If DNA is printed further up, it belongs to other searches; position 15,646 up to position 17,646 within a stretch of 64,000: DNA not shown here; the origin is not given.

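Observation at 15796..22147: GH13 sucrose-phosphorylase-family enzyme translationally coupled to the mannosylglycerate PTS/hydrolase pair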

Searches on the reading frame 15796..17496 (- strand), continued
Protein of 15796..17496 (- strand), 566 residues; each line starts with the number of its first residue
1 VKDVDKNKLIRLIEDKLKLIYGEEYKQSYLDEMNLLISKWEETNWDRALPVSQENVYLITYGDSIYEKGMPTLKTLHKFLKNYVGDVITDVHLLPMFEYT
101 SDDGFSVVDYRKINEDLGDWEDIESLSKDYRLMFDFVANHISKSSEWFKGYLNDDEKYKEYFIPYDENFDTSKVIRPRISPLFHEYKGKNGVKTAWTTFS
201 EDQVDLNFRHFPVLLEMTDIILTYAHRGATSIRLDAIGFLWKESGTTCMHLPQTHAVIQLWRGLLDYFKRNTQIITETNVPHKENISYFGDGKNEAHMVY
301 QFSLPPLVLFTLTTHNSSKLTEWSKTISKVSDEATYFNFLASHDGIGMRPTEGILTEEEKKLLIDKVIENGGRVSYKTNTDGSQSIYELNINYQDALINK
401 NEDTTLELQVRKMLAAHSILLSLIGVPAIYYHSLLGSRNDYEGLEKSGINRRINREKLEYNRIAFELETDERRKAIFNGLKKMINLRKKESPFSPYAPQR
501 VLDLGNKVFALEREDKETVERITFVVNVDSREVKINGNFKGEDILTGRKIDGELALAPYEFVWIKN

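Call 29: search_protein_families(library=ncbifam, proteins=[L001:11699-12832:+, L005:3405-4352:+, L005:13271-13885:+, L013:3053-5281:+, L013:2007-3056:+, L013:1079-1987:+, L007:12970-14901:+, L008:12996-14495:-, L006:2009-2851:+, L036:14216-14983:+], max_evalue=1e-10)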
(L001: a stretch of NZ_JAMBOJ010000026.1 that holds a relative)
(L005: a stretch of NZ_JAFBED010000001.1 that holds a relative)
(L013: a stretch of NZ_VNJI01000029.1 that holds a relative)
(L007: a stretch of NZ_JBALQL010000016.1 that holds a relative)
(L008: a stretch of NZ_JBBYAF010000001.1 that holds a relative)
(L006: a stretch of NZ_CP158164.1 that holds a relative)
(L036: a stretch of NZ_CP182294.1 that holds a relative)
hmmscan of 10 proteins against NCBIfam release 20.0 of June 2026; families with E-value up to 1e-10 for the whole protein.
L001:11699-12832:+ (377 aa): 3 families
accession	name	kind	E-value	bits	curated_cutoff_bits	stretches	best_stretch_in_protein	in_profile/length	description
TIGR00045.1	TIGR00045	subfamily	8.3e-123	410.1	168.45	1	2-375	1-371/375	glycerate kinase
NF007668.0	PRK10342.1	equivalog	4.1e-89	299.3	686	1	1-359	1-358/381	glycerate 2-kinase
NF007401.0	PRK09932.1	equivalog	6.4e-87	292.1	625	1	1-357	1-356/381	glycerate 3-kinase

L005:3405-4352:+ (315 aa): 1 family
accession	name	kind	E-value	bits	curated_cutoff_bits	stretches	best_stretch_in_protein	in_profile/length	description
TIGR00218.1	manA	equivalog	3.4e-80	269.9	116.2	2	100-314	141-359/359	mannose-6-phosphate isomerase, class I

L005:13271-13885:+ (204 aa): 9 families
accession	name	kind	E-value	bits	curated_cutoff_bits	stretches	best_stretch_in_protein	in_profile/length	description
NF045550.1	FrctkaseScrK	equivalog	6.2e-56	190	400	1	3-199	88-286/293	fructokinase ScrK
TIGR00744.1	ROK_glcA_fam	subfamily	3.7e-28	98.7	260.35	1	5-124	88-206/318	ROK family glucokinase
NF047937.1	TransRegNagC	equivalog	1.7e-17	63.7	650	1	2-108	167-271/399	DNA-binding transcriptional regulator NagC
NF007251.0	PRK09698.1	equivalog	4.7e-17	62.2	253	1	2-198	94-294/304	allose kinase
NF003461.0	PRK05082.1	subfamily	1.5e-15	57.4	283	1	2-131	84-209/291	N-acetylmannosamine kinase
NF047821.1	NactlManKinNanK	equivalog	2.4e-13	50.3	450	1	2-132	84-210/288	N-acetylmannosamine kinase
NF049930.1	TransRegMlc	equivalog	4.3e-13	49.3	530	0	2-113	173-282/405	sugar metabolism global transcriptional regulator Mlc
NF007108.0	PRK09557.1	equivalog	4.8e-12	45.8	443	0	11-196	94-296/303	fructokinase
NF045942.1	PolPhglucPhase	equivalog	3.3e-11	43.4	250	0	17-79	99-159/242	polyphosphate--glucose phosphotransferase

L013:3053-5281:+ (742 aa): 2 families
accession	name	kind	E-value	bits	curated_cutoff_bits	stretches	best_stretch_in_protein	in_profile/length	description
NF010380.0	PRK13807.1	domain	3.6e-122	409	838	1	8-735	13-751/756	family 65 glycosyl hydrolase domain-containing protein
NF053734.1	KJHdlse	equivalog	2.1e-77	261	800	2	18-497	26-484/668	kojibiose hydrolase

L013:2007-3056:+ (349 aa): 7 families
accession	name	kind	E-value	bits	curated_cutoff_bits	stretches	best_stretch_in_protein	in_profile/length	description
NF040723.1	UDP-GlcNAcDh_Arch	equivalog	3.2e-28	99.1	450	1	5-206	2-190/302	UDP-N-acetylglucosamine 3-dehydrogenase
TIGR04380.1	myo_inos_iolG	equivalog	1.2e-27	96.7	355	1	5-203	3-195/330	inositol 2-dehydrogenase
NF052479.1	LevoglcsnDh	equivalog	9.9e-23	80.4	650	1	3-247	3-265/386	levoglucosan dehydrogenase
NF041392.1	XylDh_Gfo6_Halo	equivalog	2.5e-21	75.9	350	1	5-196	18-216/350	D-xylose 1-dehydrogenase Gfo6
NF008607.0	PRK11579.1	subfamily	2.3e-19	69.6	330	1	5-200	6-197/346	oxidoreductase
NF007574.0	PRK10206.1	equivalog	1.2e-15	57.4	352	1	5-196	4-191/345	oxidoreductase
NF052679.1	InsChiInosDhIolG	equivalog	1.9e-12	46.9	540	1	5-153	4-154/343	bifunctional inositol 2-dehydrogenase/D-chiro-inositol 1-dehydrogenase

L013:1079-1987:+ (302 aa): 6 families
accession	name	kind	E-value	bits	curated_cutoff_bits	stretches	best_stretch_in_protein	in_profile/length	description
NF041099.2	keto_glucon_epim_IolO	equivalog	1.2e-33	116.6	300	1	49-279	19-246/269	5-keto-L-gluconate epimerase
NF051856.1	PsicseEpim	equivalog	1.3e-29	104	300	1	60-281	25-247/287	D-psicose 3-epimerase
TIGR03234.1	OH-pyruv-isom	equivalog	7.8e-24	84.4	353.45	1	160-281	118-242/254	hydroxypyruvate isomerase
NF043033.1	OxoTetrIsom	equivalog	2.5e-18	66.8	325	1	156-284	111-242/251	2-oxo-tetronate isomerase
TIGR04379.1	myo_inos_iolE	equivalog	3.6e-13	49.7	290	0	60-246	32-211/290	myo-inosose-2 dehydratase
NF007444.0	PRK09997.1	equivalog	1.6e-12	47.5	465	1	165-280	124-242/258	hydroxypyruvate isomerase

L007:12970-14901:+ (643 aa): 9 families
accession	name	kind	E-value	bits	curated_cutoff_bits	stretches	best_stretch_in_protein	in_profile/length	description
NF053736.1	AcpB_EbpR_MafR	subfamily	3e-28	99.3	130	1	6-485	6-479/481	AcpB/EbpR/MafR family transcriptional regulator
TIGR00848.1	fruA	subfamily_domain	5.6e-20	71.6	103.5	1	505-607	1-108/129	fructose PTS transporter subunit IIA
NF008597.0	PRK11564.1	equivalog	5.8e-19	68.2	304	1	87-448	11-380/426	stationary phase inducible protein CsiE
NF047357.1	antiterm_GlcT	equivalog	1.4e-16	60.7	320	1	291-409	64-180/272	glucose PTS transporter transcription antiterminator GlcT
NF007293.0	PRK09765.1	equivalog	1.4e-16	60.2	763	1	506-607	8-115/639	PTS 2-O-a-mannosyl-D-glycerate transporter subunit IIABC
NF046042.1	LicT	equivalog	1.4e-15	57.3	300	1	294-392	67-163/273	BglG family transcription antiterminator LicT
NF008319.0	PRK11109.1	equivalog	2.3e-13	50.2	302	1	514-640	12-139/376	fused PTS fructose transporter subunit IIA/HPr protein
NF010351.0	PRK13779.1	equivalog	2.2e-12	46.6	766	1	506-604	4-105/503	bifunctional PTS system fructose-specific transporter subunit IIA/HPr protein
NF007366.0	PRK09863.1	equivalog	6.8e-12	44.6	426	0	287-641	243-584/586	putative frv operon regulatory protein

L008:12996-14495:- (499 aa): 2 families
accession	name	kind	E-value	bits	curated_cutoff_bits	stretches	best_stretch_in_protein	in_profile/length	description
TIGR01322.1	scrB_fam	subfamily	1.2e-164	548.3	356.4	1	24-469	2-446/447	sucrose-6-phosphate hydrolase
NF041092.1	beta-fruc_BfrA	equivalog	1.7e-66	224.8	900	1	35-472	2-410/433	beta-fructosidase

L006:2009-2851:+ (280 aa): 5 families
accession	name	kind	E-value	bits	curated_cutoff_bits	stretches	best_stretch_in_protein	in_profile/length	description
NF040932.1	ABC_arch_GlcU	equivalog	1.8e-34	119.6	340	1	19-279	7-269/272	glucose ABC transporter permease GlcU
NF008210.0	PRK10973.1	equivalog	1.4e-33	116.8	297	1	25-274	20-276/281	sn-glycerol-3-phosphate ABC transporter permease UgpE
NF008231.0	PRK10998.1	equivalog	1.3e-24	87.3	261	1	19-279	19-294/296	maltose ABC transporter permease MalG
NF011624.0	PRK15050.1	equivalog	2.6e-12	46.5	247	1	20-261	31-274/297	2-aminoethylphosphonate ABC transporter permease subunit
NF007047.0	PRK09500.1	equivalog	5.8e-11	42.5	326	1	19-263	9-246/257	spermidine/putrescine ABC transporter permease PotC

L036:14216-14983:+ (255 aa): 5 families
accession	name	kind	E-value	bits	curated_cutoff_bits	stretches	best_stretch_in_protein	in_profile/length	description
NF003813.0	PRK05406.1-2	equivalog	4e-115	383.4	392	1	2-249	2-249/252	5-oxoprolinase subunit PxpA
NF003814.0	PRK05406.1-3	subfamily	1.1e-109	365.6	226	1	2-252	3-253/256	5-oxoprolinase subunit PxpA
NF003815.0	PRK05406.1-4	equivalog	5.4e-89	297.8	337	1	3-248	3-243/247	5-oxoprolinase subunit PxpA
NF003812.0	PRK05406.1-1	equivalog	5.5e-87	291.4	378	1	4-247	3-241/244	5-oxoprolinase subunit PxpA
NF003816.0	PRK05406.1-5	subfamily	4.3e-82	275.3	213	1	4-243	2-244/246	5-oxoprolinase subunit PxpA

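Call 46: search_protein_families(library=ncbifam, proteins=[L068:6979-9654:+, L068:16514-19129:+, L068:14330-16402:+, L068:4882-6951:+, L068:11655-13421:+, L068:19518-21305:+, L068:13586-14323:+, L068:2418-3707:+, L068:1493-2410:+], max_evalue=1e-20)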
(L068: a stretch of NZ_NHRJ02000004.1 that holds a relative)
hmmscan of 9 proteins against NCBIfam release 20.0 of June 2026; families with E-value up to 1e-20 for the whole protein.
L068:6979-9654:+ (891 aa): 1 family
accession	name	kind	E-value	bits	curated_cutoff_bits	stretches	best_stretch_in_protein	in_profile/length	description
NF007331.0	PRK09819.1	equivalog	3.7e-227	756.3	1138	1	18-856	3-844/885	mannosylglycerate hydrolase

L068:16514-19129:+ (871 aa): 1 family
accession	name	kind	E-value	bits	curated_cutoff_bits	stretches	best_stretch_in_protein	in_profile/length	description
NF007331.0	PRK09819.1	equivalog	0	1269.2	1138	1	2-870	4-882/885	mannosylglycerate hydrolase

L068:14330-16402:+ (690 aa): 9 families
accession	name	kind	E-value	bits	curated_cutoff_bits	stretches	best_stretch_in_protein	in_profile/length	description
NF007293.0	PRK09765.1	equivalog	8.1e-287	953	763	1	46-685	2-629/639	PTS 2-O-a-mannosyl-D-glycerate transporter subunit IIABC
NF007984.0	PRK10712.1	equivalog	6.6e-103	345.1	793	1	140-681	39-554/563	PTS fructose transporter subunit IIBC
TIGR01427.1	PTS_IIC_fructo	subfamily_domain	1.2e-85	288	157.55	1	333-676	3-343/346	fructose-specific PTS transporter subunit EIIC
NF007787.0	PRK10478.1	equivalog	6.2e-74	249.1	426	1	345-682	11-342/359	PTS fructose transporter subunit EIIC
NF008493.0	PRK11404.1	equivalog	8.4e-64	215.9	806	1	213-682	6-467/483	PTS fructose-like transporter subunit IIBC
TIGR00848.1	fruA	subfamily_domain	5.8e-31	107.1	103.5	1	55-180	5-128/129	fructose PTS transporter subunit IIA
NF007783.0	PRK10474.1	equivalog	3e-23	82.1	135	1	213-306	3-96/106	PTS fructose-like transporter subunit IIB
TIGR00829.1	FRU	subfamily_domain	5e-23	81.2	76.85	1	215-296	1-82/85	fructose PTS transporter subunit IIB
NF007747.0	PRK10427.1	equivalog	1.4e-21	76.7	153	1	213-318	4-108/114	PTS fructose-like transporter subunit IIB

L068:4882-6951:+ (689 aa): 9 families
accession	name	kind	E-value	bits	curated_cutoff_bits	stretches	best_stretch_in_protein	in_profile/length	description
NF007293.0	PRK09765.1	equivalog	3.4e-138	461.9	763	1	16-627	2-568/639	PTS 2-O-a-mannosyl-D-glycerate transporter subunit IIABC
NF007984.0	PRK10712.1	equivalog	5.5e-70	236.4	793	1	157-674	74-552/563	PTS fructose transporter subunit IIBC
NF008493.0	PRK11404.1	equivalog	1e-60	205.7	806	1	195-687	7-477/483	PTS fructose-like transporter subunit IIBC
TIGR01427.1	PTS_IIC_fructo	subfamily_domain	7.8e-49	166.9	157.55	1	321-666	14-338/346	fructose-specific PTS transporter subunit EIIC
NF007787.0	PRK10478.1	equivalog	2.2e-46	158.5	426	1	319-680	8-341/359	PTS fructose transporter subunit EIIC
TIGR00848.1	fruA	subfamily_domain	7.1e-34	116.5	103.5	1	22-151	2-129/129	fructose PTS transporter subunit IIA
NF007783.0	PRK10474.1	equivalog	2.3e-26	92.2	135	1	195-288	4-97/106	PTS fructose-like transporter subunit IIB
TIGR00829.1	FRU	subfamily_domain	1e-25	89.8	76.85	1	197-277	2-82/85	fructose PTS transporter subunit IIB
NF007747.0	PRK10427.1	equivalog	9.9e-21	74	153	0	194-287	4-97/114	PTS fructose-like transporter subunit IIB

L068:11655-13421:+ (588 aa): 7 families
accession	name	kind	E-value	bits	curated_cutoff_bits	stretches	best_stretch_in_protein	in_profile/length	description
TIGR01417.1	PTS_I_fam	equivalog_domain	2.2e-189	630.5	341.7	1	13-576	2-564/565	phosphoenolpyruvate--protein phosphotransferase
NF008382.0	PRK11177.1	equivalog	2.1e-181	604.5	824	1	13-583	3-572/575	phosphoenolpyruvate-protein phosphotransferase PtsI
NF008283.0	PRK11061.1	equivalog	2.8e-135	452.4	583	1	8-583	167-738/748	phosphoenolpyruvate--protein phosphotransferase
NF005057.0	PRK06464.1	equivalog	4.2e-66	223.5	598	1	157-549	378-786/798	phosphoenolpyruvate synthase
TIGR01418.1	PEP_synth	equivalog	5.1e-64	216.9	739.75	1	329-546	556-777/784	pyruvate, water dikinase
NF008478.1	PRK11377.1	equivalog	4e-36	125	520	1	34-236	269-468/473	dihydroxyacetone kinase phosphoryl donor subunit DhaM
TIGR01828.1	pyru_phos_dikin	equivalog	7.2e-31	107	843.45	1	360-532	651-844/865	pyruvate, phosphate dikinase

L068:19518-21305:+ (595 aa): 0 families

L068:13586-14323:+ (245 aa): 3 families
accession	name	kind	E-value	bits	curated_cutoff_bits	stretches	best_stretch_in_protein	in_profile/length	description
NF040776.2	AlsR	equivalog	6.7e-24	84.3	400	1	14-221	15-238/279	transcriptional repressor AlsR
NF008458.0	PRK11337.1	equivalog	3.3e-22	78.8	378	0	13-221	26-250/293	MurR/RpiR family transcriptional regulator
NF008590.0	PRK11557.1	equivalog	1.2e-21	77.4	355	0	90-224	110-244/282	MurR/RpiR family transcriptional regulator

L068:2418-3707:+ (429 aa): 7 families
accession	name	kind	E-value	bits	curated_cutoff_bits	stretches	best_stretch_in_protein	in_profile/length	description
NF006050.0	PRK08197.1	equivalog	1.7e-200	666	303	1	28-426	1-399/406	threonine synthase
NF004170.0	PRK05638.1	equivalog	8.2e-58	196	421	1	36-411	2-358/442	threonine synthase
NF006205.0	PRK08329.1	equivalog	2.3e-47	161.7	358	1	36-410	2-345/347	threonine synthase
TIGR00260.1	thrC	equivalog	2.8e-41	141.8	167.1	1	86-405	2-332/340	threonine synthase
NF004996.0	PRK06381.1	equivalog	2.3e-39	135.3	266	1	106-406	14-316/319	threonine synthase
NF005035.0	PRK06450.1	equivalog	3.4e-39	134.6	301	1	36-410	4-336/338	threonine synthase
TIGR03844.1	cysteate_syn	equivalog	5.7e-22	78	324.9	1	36-410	3-381/398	cysteate synthase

L068:1493-2410:+ (305 aa): 10 families
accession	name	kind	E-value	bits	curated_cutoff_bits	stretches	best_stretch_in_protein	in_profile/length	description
TIGR00744.1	ROK_glcA_fam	subfamily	2.7e-64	217.5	260.35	1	5-303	1-311/318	ROK family glucokinase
NF003461.0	PRK05082.1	subfamily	1.4e-51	175.6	283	1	5-302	4-288/291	N-acetylmannosamine kinase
NF047821.1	NactlManKinNanK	equivalog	1.2e-43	149.7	450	1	5-299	4-285/288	N-acetylmannosamine kinase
NF047937.1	TransRegNagC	equivalog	4.3e-43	148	650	1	5-302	82-385/399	DNA-binding transcriptional regulator NagC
NF007251.0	PRK09698.1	equivalog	1.8e-42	145.6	253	1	4-303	8-299/304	allose kinase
NF045551.1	GK_Pyrobac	equivalog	8.7e-39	133.6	500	1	5-302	3-282/294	ATP-dependent glucokinase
NF042998.1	bglucokin_BglK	equivalog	9.3e-39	133.4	550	1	6-298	5-283/291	beta-glucoside kinase BglK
NF009835.0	PRK13310.1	equivalog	1.6e-38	132.8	380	1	5-299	3-299/303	N-acetylglucosamine kinase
NF049930.1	TransRegMlc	equivalog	1.4e-37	130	530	1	9-300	92-389/405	sugar metabolism global transcriptional regulator Mlc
NF007108.0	PRK09557.1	equivalog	2.1e-37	129.1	443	1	4-301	3-301/303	fructokinase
